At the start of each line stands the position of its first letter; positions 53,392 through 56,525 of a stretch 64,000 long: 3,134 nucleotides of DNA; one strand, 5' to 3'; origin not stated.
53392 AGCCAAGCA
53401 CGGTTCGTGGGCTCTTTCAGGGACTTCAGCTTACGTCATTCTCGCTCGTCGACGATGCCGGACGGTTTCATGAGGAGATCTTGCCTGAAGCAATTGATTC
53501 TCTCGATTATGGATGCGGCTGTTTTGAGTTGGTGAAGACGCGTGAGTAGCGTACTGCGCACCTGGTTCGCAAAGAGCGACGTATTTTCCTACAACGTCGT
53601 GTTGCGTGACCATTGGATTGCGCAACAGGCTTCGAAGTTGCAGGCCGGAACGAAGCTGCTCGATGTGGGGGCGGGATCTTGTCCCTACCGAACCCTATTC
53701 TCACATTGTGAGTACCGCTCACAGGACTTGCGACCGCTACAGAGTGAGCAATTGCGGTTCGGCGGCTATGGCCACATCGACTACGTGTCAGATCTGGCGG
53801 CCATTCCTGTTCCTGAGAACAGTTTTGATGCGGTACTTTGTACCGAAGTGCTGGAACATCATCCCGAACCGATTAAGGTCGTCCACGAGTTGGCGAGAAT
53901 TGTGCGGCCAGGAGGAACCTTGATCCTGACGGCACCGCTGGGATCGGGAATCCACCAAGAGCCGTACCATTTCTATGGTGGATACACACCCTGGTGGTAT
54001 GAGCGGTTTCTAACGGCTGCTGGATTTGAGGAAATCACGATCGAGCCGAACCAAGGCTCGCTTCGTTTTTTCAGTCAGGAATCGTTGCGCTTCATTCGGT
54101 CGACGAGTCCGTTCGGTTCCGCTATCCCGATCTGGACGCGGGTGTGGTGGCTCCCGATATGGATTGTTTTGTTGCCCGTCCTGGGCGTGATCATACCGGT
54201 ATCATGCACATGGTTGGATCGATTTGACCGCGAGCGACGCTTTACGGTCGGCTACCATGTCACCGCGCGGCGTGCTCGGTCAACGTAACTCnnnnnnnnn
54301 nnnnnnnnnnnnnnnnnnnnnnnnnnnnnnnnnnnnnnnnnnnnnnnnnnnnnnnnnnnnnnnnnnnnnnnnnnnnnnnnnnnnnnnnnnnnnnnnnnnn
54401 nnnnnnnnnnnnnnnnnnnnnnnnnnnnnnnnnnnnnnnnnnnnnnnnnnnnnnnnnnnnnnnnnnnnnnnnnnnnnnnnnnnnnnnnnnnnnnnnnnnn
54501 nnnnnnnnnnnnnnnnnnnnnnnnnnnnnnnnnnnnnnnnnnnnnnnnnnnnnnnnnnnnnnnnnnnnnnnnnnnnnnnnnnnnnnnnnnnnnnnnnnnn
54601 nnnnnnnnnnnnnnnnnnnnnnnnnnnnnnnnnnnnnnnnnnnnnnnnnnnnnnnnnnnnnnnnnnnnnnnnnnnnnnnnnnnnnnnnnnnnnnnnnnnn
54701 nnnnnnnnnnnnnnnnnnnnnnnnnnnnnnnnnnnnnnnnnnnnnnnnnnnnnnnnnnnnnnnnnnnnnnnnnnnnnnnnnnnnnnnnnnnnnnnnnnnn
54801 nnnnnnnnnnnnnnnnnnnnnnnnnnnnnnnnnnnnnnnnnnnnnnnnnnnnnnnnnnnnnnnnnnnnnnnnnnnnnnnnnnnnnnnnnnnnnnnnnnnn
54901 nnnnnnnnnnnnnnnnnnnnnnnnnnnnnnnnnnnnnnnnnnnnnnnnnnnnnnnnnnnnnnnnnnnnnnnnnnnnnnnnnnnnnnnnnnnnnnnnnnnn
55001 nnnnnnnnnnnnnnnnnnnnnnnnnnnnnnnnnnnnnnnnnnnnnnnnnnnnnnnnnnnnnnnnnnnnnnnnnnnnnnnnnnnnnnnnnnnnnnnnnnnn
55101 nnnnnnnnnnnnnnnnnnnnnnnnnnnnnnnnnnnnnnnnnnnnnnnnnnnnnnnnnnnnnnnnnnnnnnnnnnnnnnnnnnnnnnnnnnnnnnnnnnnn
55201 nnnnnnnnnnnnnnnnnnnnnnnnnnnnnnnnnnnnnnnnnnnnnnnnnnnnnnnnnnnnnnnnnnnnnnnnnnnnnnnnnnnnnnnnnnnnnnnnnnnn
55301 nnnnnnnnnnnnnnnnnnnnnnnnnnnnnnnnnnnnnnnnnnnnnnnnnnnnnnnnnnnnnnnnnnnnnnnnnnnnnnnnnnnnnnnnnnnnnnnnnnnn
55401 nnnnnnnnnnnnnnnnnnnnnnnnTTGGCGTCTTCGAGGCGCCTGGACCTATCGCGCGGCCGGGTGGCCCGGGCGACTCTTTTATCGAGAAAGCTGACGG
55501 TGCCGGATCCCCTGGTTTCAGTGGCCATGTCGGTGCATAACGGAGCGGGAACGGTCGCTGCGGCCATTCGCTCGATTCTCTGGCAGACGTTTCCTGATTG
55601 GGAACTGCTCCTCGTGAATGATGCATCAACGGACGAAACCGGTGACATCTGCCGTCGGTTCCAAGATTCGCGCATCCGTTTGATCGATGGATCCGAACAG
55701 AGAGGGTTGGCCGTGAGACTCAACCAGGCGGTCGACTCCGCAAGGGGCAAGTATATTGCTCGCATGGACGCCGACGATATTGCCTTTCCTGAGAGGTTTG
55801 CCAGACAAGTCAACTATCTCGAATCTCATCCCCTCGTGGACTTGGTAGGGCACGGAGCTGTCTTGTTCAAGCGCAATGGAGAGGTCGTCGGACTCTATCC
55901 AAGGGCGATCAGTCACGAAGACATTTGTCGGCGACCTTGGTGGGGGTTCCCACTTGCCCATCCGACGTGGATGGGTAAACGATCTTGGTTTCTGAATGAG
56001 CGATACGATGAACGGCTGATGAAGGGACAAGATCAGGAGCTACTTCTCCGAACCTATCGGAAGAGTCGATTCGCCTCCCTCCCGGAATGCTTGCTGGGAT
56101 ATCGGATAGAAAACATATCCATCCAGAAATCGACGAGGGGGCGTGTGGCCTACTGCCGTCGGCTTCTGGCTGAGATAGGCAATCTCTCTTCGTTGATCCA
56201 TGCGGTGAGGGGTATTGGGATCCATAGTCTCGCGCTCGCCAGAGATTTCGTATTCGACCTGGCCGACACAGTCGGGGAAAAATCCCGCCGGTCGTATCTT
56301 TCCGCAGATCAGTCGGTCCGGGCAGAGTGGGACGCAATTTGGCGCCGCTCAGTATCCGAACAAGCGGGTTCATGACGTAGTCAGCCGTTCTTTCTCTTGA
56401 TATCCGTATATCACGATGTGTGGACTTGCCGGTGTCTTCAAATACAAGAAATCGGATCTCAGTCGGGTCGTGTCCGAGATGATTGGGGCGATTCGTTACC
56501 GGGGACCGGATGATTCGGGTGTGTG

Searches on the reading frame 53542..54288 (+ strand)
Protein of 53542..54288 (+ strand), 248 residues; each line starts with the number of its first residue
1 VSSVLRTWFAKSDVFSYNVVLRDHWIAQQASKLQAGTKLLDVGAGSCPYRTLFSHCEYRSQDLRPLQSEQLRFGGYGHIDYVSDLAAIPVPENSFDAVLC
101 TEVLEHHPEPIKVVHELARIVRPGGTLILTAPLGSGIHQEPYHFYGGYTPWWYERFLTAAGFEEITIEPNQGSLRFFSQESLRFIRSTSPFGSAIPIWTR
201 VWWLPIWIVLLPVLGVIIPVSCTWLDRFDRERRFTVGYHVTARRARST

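Call 8: search_protein_families(library=pfam, proteins=[window:53542-54288:+], max_evalue=0.001)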
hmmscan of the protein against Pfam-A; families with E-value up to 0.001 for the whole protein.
window:53542-54288:+ (248 aa): 6 families
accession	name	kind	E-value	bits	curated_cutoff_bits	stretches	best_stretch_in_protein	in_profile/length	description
PF08241.18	Methyltransf_11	-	1.1e-13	52.1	21.2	1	40-129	1-95/95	Methyltransferase domain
PF13489.12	Methyltransf_23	-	1.7e-10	41.3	27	1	24-182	11-150/164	Methyltransferase domain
PF13649.12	Methyltransf_25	-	6.2e-07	30.5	27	1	82-125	52-97/97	Methyltransferase domain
PF08242.18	Methyltransf_12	-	1.6e-06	29.2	30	1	41-127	2-98/98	Methyltransferase domain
PF13847.12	Methyltransf_31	-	3.9e-06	27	27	1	83-131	61-111/145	Methyltransferase domain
PF20922.3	Anamorsin_N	-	0.0004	20.6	27.1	1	80-134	37-92/163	Anamorsin, N-terminal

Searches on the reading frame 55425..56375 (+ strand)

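Call 8: search_protein_families(library=pfam, proteins=[window:55425-56375:+], max_evalue=0.001)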
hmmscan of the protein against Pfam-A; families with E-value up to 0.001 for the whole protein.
window:55425-56375:+ (316 aa): 3 families
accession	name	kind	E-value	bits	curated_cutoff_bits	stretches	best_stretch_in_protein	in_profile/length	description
PF00535.33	Glycos_transf_2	-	8.2e-28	97.9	23.3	1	32-186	1-161/168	Glycosyl transferase family 2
PF13641.12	Glyco_tranf_2_3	-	1.7e-09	38.5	27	1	43-153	15-130/230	Glycosyltransferase like family 2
PF10111.15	Glyco_tranf_2_2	-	2.4e-05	24.4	27.3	1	33-135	2-109/276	Glycosyltransferase like family 2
